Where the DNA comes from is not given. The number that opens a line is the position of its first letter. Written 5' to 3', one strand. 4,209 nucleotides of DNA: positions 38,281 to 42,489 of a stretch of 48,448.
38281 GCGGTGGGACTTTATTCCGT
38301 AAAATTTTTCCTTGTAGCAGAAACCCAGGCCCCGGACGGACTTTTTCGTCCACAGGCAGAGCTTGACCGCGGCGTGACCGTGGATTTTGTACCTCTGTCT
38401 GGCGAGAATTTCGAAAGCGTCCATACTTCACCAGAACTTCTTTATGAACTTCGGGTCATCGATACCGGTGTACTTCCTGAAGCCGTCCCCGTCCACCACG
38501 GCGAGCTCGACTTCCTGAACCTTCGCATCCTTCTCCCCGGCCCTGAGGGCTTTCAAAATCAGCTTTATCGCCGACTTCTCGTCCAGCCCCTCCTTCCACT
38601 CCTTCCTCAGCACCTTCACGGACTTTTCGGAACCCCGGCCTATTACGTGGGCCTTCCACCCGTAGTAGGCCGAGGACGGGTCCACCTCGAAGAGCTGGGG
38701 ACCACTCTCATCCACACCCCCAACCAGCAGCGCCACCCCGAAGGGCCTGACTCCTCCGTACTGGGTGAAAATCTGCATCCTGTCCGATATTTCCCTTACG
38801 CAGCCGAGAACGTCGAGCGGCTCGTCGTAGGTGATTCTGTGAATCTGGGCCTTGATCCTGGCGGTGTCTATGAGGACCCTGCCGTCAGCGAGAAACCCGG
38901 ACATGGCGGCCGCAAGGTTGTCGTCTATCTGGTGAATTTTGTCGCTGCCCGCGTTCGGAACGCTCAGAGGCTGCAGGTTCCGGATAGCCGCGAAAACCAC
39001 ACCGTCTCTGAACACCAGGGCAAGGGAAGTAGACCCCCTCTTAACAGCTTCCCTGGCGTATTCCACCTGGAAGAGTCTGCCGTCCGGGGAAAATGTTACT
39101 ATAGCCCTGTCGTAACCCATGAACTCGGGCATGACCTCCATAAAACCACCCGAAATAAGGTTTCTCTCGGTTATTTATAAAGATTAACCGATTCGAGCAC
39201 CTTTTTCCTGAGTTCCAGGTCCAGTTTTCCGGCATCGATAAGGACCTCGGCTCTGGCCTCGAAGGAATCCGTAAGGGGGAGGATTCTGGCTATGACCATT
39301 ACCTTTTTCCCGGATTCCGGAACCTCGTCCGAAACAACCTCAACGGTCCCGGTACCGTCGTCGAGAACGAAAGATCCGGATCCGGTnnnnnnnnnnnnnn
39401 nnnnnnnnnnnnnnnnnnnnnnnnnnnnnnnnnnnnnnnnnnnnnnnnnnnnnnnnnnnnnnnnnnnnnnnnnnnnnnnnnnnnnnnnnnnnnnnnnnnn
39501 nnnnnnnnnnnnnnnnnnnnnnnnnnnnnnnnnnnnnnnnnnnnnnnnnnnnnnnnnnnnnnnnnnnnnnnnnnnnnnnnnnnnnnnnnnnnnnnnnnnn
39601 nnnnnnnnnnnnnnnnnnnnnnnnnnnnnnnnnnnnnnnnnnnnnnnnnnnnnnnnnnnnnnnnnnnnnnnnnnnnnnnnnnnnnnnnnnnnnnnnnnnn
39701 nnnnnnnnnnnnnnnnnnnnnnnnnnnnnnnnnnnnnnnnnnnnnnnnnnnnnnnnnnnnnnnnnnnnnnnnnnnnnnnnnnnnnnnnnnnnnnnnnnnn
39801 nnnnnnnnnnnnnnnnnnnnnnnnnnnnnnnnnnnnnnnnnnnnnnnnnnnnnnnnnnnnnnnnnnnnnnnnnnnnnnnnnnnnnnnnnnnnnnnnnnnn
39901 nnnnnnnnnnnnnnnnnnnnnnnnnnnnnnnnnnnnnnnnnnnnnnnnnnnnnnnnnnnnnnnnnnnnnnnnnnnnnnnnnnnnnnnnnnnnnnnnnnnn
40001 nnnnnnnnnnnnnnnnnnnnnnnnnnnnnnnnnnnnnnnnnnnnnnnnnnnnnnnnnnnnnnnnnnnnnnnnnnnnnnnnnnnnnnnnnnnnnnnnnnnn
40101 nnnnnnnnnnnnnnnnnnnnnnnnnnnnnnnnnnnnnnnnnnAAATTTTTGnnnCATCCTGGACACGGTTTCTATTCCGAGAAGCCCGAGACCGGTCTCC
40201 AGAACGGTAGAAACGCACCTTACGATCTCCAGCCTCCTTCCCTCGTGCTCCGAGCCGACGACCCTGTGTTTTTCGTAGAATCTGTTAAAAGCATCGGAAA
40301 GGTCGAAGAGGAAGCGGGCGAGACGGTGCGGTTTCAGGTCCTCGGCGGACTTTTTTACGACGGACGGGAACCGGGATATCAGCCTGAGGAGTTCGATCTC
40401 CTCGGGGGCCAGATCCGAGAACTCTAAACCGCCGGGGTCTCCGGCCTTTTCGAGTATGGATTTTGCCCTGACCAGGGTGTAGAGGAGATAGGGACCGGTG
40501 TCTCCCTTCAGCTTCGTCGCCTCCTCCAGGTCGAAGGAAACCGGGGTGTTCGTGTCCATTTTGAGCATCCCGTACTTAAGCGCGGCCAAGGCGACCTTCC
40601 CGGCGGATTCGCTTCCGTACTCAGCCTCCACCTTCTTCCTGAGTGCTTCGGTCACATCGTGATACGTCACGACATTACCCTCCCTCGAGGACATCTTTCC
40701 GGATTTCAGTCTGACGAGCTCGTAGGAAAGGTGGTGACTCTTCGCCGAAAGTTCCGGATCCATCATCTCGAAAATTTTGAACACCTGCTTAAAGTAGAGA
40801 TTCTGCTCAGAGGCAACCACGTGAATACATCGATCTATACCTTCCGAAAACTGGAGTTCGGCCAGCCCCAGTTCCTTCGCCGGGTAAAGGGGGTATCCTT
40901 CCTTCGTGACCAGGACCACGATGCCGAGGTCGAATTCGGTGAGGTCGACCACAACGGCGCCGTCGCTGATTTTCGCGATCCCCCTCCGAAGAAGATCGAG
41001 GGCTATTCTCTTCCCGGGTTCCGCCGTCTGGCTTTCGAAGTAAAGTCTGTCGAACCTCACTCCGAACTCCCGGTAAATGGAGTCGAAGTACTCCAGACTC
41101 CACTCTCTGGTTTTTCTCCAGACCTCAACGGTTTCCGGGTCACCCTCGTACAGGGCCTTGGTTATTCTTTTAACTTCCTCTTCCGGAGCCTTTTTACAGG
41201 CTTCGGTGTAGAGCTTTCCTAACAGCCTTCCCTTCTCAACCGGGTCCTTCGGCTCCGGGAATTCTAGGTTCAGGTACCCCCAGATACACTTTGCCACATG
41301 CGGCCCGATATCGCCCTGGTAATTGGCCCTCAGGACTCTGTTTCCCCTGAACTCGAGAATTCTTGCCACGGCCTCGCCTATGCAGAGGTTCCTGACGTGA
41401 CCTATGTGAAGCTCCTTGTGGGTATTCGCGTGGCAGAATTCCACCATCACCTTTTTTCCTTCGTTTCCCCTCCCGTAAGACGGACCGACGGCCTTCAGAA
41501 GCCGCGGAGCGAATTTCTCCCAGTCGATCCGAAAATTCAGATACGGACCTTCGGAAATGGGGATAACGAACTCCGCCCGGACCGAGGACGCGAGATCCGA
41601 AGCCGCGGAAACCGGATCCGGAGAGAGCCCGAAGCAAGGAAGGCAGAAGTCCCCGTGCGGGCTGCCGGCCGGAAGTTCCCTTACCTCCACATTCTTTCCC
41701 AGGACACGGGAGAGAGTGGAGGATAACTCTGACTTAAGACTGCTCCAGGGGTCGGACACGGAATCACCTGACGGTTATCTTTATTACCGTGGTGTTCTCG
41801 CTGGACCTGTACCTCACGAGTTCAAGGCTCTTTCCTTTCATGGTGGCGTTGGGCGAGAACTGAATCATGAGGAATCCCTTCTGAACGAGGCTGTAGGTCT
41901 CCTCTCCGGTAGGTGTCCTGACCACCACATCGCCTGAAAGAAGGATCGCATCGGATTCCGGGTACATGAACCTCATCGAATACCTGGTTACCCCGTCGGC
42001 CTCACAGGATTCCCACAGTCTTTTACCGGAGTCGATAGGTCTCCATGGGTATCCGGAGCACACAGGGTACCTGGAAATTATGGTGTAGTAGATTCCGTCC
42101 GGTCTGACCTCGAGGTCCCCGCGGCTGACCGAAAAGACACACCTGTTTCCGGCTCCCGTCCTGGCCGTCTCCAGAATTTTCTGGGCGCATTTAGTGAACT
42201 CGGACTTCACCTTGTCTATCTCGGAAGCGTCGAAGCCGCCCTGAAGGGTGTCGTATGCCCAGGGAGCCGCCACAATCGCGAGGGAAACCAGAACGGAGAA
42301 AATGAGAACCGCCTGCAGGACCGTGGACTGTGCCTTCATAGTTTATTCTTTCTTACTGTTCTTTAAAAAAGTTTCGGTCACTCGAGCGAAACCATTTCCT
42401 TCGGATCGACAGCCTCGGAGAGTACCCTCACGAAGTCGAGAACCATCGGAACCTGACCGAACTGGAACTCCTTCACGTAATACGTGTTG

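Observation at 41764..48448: Tight operon joining a lectin-tipped pilin, a minor-pilin-like protein and two giant cysteine-rich secreted proteins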

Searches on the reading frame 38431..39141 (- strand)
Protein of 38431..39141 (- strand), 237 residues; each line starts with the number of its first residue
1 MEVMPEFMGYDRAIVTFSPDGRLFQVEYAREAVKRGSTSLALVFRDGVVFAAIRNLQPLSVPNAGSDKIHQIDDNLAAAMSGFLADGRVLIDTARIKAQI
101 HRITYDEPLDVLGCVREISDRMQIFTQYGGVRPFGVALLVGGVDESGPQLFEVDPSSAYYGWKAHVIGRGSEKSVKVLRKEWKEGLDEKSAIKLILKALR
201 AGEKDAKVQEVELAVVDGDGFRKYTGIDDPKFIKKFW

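Call 41: search_solved_structures(query=window:38431-39141:-, max_evalue=1e-20)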
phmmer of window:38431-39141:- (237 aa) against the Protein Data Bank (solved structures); distinct sequences matched with E-value up to 1e-20: 195 (the best 60 are shown).
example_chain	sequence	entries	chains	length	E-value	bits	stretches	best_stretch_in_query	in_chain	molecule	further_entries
9s34_H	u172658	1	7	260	1.2e-61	211.5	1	3-233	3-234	Proteasome subunit alpha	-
8f66_A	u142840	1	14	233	1.7e-59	204.5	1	8-232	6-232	Proteasome subunit alpha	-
2ku1_A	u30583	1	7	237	3.9e-59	203.3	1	7-232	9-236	Proteasome subunit alpha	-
1pma_A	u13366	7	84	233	4.5e-59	203.1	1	8-232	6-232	PROTEASOME | Proteasome alpha subunit | Proteasome subunit alpha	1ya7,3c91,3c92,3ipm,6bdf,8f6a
8f7k_A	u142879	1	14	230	6e-59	202.7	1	8-232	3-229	Proteasome subunit alpha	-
9buz_A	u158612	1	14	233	2.2e-58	200.8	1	8-232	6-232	Proteasome subunit alpha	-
3jrm_A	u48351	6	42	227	2.9e-58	200.5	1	10-232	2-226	Proteasome subunit alpha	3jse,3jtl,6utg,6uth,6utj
1yar_A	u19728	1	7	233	3e-58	200.4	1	8-232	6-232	Proteasome alpha subunit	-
3h4p_A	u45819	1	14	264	1.4e-57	198.2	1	5-224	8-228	Proteasome subunit alpha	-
6utf_A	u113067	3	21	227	2e-57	197.7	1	10-232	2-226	Proteasome subunit alpha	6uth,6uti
6utf_O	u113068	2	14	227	2.7e-57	197.3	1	10-232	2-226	Proteasome subunit alpha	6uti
6utj_a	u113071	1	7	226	3.6e-57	196.9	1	10-232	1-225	Proteasome subunit alpha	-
2ku2_A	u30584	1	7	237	6e-57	196.2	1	8-232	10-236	Proteasome subunit alpha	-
1yau_A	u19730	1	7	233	6.5e-57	196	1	9-232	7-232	Proteasome alpha subunit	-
6he5_A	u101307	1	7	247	2.4e-56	194.2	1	6-218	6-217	Proteasome subunit alpha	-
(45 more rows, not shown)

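Call 53: search_protein_families(library=pfam, proteins=[L050:1-816:+], max_evalue=0.1)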
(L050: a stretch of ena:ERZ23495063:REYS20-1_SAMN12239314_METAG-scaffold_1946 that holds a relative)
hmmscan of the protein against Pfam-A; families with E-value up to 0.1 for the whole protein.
L050:1-816:+ (272 aa): 0 families

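Call 60: search_protein_families(library=ncbifam, proteins=[L050:1-816:+], max_evalue=1)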
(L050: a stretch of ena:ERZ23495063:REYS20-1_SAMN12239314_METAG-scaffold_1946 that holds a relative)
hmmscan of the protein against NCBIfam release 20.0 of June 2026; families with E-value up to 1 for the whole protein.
L050:1-816:+ (272 aa): 1 family
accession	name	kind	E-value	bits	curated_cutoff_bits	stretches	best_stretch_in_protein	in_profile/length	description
NF053563.1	Rkd4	equivalog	0.0048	15.1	860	1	124-255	497-621/747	arcadin-4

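Call 89: search_protein_families(library=phrogs, proteins=[L050:1-816:+], max_evalue=0.01)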
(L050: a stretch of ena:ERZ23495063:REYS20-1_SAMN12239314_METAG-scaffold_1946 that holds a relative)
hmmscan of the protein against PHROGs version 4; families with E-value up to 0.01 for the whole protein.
L050:1-816:+ (272 aa): 0 families

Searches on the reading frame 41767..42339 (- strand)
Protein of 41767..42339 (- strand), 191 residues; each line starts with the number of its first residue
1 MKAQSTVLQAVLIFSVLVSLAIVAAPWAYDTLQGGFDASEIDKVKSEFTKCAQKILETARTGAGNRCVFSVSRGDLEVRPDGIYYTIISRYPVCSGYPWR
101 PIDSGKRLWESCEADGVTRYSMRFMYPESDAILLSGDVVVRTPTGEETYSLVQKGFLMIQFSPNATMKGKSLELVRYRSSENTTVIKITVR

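Call 4: search_protein_families(library=pfam, proteins=[window:41767-42339:-], max_evalue=1)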
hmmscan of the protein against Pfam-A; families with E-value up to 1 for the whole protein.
window:41767-42339:- (191 aa): 1 family
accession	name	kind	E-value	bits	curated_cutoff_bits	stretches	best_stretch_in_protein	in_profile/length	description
PF23960.2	DUF7289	-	0.048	13.6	27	1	3-81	2-81/238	Family of unknown function (DUF7289)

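Call 12: find_encoding_contigs(protein=window:41767-42339:-, flank=10000, max_places=8)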
Protein window:41767-42339:- (191 aa): 2 contigs read that carry it; 2 places shown.
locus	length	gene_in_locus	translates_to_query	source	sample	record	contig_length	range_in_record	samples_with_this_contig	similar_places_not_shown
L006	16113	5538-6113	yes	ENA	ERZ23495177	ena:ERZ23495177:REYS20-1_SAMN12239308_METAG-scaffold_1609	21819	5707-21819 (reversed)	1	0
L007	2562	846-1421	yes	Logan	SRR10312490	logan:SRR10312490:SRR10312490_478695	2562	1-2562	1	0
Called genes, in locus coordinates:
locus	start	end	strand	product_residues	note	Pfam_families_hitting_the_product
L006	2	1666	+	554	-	?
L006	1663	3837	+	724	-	-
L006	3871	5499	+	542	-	PF00059:Lectin_C (weak), PF13385:Laminin_G_3 (weak)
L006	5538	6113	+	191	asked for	-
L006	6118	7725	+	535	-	PF00750:tRNA-synt_1d, PF05746:DALR_1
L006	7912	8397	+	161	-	PF04008:Adenosine_kin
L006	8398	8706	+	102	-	-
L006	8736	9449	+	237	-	PF10584:Proteasome_A_N, PF00227:Proteasome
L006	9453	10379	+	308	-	PF04055:Radical_SAM, PF08608:Wyosine_form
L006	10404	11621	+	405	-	PF21686:LigD_Prim-Pol (weak), PF01896:DNA_primase_S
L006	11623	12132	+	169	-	PF27418:GINS23_N (faint), PF22090:Gins51_C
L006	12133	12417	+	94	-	PF00935:Ribosomal_L44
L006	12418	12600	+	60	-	PF01667:Ribosomal_S27e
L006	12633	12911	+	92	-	-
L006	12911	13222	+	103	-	PF01870:Hjc, PF26553:PDDEXK_19 (weak)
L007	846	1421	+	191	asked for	-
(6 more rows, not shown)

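Call 53: search_protein_families(library=pfam, proteins=[L050:1-816:+], max_evalue=0.1)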
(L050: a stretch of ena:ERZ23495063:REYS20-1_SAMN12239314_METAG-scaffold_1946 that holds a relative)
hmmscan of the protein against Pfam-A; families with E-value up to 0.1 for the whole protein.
L050:1-816:+ (272 aa): 0 families

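Call 60: search_protein_families(library=ncbifam, proteins=[window:41767-42339:-, L050:1-816:+], max_evalue=1)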
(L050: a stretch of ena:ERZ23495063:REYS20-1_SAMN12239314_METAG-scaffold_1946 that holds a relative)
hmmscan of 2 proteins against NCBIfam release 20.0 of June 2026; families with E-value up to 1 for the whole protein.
window:41767-42339:- (191 aa): 0 families

L050:1-816:+ (272 aa): 1 family
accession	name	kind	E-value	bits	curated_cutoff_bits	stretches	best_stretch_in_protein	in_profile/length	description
NF053563.1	Rkd4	equivalog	0.0048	15.1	860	1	124-255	497-621/747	arcadin-4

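Call 89: search_protein_families(library=phrogs, proteins=[window:41767-42339:-, L050:1-816:+], max_evalue=0.01)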
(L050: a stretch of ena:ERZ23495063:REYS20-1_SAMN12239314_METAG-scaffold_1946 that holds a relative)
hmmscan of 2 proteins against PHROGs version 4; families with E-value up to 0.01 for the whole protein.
window:41767-42339:- (191 aa): 0 families

L050:1-816:+ (272 aa): 0 families
